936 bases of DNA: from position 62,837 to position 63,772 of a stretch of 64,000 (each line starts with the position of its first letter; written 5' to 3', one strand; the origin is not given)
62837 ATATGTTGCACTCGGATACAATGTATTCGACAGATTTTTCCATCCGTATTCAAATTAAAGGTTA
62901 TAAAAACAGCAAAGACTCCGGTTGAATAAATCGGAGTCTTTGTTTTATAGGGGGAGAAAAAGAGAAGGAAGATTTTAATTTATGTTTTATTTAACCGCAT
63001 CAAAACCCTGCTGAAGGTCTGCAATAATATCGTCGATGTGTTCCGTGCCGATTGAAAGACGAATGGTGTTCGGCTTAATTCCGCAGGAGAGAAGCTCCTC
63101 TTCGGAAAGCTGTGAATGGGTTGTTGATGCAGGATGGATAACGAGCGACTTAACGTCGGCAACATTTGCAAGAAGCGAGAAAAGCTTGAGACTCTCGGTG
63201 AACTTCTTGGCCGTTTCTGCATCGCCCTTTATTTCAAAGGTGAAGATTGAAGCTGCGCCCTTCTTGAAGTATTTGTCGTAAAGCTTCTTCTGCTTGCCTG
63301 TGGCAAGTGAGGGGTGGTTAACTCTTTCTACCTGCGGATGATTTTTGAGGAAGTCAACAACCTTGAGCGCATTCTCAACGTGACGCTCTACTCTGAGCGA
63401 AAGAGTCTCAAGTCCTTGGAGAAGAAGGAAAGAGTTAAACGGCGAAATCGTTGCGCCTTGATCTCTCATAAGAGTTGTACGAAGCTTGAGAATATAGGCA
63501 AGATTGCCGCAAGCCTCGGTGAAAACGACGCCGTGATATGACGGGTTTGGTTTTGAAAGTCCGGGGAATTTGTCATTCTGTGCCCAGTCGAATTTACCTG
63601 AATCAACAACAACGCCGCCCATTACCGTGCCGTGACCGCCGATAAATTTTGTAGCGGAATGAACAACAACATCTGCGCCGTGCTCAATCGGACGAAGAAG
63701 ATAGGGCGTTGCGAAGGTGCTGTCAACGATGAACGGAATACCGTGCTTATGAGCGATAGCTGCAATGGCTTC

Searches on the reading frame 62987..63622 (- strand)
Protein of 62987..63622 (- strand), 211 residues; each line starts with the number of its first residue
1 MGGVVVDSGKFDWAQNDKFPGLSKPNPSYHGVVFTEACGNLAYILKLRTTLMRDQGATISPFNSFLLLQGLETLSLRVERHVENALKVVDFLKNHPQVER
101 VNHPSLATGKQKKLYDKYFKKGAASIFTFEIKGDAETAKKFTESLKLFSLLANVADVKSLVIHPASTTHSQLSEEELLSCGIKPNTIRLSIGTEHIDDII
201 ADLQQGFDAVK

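Call 24: search_protein_families(library=pfam, proteins=[window:62987-63622:-], max_evalue=0.001)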
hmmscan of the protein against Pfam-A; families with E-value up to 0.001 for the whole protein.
window:62987-63622:- (211 aa): 1 family
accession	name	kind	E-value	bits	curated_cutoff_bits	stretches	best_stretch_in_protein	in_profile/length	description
PF01053.26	Cys_Met_Meta_PP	-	1.4e-53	182.3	27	1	1-207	207-380/381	Cys/Met metabolism PLP-dependent enzyme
